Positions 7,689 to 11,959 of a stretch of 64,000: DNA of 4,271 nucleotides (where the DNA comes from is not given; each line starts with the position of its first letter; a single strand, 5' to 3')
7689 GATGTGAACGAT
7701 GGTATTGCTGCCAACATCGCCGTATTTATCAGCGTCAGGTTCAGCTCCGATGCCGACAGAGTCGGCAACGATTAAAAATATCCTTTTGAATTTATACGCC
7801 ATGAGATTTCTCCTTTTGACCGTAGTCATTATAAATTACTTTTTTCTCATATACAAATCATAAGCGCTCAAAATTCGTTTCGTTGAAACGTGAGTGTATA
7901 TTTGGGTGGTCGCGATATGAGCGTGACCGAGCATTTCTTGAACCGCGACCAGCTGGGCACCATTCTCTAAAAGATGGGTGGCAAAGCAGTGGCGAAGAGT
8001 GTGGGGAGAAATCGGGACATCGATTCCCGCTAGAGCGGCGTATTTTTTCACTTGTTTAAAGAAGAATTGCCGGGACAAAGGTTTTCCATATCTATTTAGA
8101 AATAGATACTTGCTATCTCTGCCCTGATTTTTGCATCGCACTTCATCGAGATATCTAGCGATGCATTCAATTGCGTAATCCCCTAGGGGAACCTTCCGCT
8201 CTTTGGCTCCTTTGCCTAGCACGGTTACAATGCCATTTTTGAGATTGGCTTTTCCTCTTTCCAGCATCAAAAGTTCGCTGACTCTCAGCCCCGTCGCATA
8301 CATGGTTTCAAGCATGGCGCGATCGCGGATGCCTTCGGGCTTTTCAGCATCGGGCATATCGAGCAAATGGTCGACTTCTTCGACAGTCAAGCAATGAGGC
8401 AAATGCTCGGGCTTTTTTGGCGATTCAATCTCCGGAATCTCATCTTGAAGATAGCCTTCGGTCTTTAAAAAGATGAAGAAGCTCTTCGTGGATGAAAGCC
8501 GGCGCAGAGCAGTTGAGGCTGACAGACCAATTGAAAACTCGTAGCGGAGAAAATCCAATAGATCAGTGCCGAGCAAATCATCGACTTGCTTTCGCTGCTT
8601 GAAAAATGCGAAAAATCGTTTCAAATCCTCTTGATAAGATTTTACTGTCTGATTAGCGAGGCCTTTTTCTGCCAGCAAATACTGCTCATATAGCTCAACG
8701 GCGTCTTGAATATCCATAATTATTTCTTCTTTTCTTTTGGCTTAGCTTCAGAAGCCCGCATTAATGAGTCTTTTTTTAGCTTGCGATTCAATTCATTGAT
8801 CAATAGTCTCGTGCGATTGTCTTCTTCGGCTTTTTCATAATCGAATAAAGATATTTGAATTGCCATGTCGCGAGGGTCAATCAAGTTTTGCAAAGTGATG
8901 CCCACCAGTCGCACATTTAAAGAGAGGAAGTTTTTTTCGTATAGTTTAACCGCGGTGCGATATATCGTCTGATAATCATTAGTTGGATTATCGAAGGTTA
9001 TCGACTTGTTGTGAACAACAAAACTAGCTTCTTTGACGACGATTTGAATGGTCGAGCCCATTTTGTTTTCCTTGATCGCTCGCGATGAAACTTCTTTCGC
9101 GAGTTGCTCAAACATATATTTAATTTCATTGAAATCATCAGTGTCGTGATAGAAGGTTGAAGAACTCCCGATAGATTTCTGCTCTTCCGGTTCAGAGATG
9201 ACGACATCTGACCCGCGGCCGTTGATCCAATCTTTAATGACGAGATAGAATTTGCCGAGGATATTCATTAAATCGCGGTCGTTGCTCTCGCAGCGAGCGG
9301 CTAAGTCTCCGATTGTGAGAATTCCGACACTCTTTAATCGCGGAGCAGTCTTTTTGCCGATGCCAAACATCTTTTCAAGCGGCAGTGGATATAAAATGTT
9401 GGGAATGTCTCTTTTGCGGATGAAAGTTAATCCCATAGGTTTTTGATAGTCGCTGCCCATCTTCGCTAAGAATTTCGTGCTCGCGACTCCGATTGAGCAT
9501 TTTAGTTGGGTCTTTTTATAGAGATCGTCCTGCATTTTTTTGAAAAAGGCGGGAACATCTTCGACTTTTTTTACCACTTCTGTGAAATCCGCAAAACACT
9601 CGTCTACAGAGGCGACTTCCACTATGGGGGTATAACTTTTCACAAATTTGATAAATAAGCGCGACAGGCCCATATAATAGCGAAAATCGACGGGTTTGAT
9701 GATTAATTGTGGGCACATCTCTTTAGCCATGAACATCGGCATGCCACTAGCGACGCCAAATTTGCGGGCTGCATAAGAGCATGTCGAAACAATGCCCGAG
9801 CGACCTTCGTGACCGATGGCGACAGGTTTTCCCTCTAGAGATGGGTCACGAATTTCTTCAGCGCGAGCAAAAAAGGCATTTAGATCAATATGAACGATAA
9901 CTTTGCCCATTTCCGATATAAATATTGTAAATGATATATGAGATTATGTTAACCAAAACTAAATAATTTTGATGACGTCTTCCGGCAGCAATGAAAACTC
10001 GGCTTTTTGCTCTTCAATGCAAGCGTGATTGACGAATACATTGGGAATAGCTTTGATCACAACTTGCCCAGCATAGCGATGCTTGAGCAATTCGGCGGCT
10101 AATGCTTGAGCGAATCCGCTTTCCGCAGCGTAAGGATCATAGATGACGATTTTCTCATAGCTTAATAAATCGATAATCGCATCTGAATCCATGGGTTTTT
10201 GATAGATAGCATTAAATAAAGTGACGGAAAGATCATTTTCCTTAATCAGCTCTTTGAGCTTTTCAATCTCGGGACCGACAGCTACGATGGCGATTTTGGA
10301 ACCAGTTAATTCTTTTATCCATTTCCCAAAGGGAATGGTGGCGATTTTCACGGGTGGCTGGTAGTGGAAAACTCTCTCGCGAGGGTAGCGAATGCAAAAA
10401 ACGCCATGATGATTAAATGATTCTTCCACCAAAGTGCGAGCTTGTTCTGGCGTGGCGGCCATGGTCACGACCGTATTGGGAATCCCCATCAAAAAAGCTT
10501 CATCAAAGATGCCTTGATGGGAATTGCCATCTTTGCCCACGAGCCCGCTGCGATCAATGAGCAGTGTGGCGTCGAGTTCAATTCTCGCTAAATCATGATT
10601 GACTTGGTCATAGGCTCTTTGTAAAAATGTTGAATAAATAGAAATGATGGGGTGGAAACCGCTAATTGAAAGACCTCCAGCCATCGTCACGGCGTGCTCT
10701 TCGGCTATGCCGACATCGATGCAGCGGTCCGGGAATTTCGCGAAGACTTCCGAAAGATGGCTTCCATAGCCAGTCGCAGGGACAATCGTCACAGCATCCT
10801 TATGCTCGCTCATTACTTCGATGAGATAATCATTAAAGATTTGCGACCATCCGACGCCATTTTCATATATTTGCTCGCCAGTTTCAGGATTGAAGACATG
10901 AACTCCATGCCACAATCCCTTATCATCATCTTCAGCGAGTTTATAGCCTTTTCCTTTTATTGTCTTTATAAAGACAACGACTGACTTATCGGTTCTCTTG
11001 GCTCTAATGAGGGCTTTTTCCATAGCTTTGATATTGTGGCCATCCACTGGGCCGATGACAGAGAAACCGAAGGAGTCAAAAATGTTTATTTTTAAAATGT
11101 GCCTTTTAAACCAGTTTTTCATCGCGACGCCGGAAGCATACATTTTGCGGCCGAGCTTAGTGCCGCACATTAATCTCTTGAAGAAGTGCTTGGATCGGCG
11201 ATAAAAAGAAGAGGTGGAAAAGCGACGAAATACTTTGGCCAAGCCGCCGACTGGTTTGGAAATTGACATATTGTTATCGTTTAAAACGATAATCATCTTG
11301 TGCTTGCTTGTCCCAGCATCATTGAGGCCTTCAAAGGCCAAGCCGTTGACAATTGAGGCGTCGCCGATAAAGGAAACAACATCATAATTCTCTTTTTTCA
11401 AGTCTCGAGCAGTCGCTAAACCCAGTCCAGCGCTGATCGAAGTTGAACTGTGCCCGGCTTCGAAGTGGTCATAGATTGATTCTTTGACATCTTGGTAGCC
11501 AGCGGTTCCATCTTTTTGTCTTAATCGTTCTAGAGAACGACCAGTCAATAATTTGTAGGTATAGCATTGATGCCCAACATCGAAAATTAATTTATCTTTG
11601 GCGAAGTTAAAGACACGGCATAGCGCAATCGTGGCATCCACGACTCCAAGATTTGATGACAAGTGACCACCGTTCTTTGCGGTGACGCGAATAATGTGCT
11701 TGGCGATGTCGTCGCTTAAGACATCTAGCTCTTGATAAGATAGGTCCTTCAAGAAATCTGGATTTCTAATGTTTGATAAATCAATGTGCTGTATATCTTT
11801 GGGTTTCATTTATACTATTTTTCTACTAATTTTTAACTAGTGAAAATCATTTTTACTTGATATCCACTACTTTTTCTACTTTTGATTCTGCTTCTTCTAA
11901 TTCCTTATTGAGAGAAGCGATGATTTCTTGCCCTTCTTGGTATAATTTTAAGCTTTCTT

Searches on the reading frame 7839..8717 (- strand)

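Call 35: search_protein_families(library=pfam, proteins=[window:7839-8717:-], max_evalue=0.00001)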
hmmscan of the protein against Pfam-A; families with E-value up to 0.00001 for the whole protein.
window:7839-8717:- (293 aa): 2 families
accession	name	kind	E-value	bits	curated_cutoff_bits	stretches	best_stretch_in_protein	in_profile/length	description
PF00589.27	Phage_integrase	-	5.8e-50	169.9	27.1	1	110-280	3-171/172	Phage integrase family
PF02899.23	Phage_int_SAM_1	-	7.8e-16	58.6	22.3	1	7-88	1-83/83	Phage integrase, N-terminal SAM-like domain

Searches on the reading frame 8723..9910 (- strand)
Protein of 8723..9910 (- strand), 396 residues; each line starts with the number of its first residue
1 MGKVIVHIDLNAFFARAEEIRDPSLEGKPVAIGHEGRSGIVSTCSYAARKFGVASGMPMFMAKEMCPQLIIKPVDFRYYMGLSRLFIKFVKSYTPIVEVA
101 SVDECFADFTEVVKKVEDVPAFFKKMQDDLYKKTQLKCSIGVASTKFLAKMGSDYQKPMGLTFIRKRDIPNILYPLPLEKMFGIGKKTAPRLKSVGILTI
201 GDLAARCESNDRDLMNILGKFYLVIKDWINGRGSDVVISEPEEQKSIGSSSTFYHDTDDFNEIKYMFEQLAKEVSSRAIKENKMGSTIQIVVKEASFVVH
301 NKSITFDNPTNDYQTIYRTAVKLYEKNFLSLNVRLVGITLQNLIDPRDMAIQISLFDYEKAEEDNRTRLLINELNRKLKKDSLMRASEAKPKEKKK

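Call 35: search_protein_families(library=pfam, proteins=[window:8723-9910:-], max_evalue=0.00001)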
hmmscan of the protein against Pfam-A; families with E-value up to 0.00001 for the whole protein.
window:8723-9910:- (396 aa): 3 families
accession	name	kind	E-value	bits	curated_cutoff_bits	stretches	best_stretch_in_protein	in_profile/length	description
PF00817.25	IMS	-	1.3e-50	171.6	23.2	1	8-154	1-148/148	impB/mucB/samB family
PF11799.13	IMS_C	-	6.1e-23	81.8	20.7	1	245-355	2-109/109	impB/mucB/samB family C-terminal domain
PF11798.14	IMS_HHH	-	5.9e-08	32.9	24.4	1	167-197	2-32/32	IMS family HHH motif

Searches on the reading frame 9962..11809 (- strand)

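Call 35: search_protein_families(library=pfam, proteins=[window:9962-11809:-], max_evalue=0.00001)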
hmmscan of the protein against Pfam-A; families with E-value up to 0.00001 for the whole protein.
window:9962-11809:- (616 aa): 4 families
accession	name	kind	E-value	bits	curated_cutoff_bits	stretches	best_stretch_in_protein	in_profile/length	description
PF13292.11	DXP_synthase_N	-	2.9e-93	312.6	21.2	1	11-283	1-274/274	1-deoxy-D-xylulose-5-phosphate synthase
PF02779.29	Transket_pyr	-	3.6e-33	115.1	27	1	319-479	3-171/174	Transketolase, pyrimidine binding domain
PF00456.26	Transketolase_N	-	1.9e-07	30.8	22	0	242-305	201-263/334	Transketolase, thiamine diphosphate binding domain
PF02780.25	Transketolase_C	-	8.2e-07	29.4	25.9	1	495-612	1-124/124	Transketolase, C-terminal domain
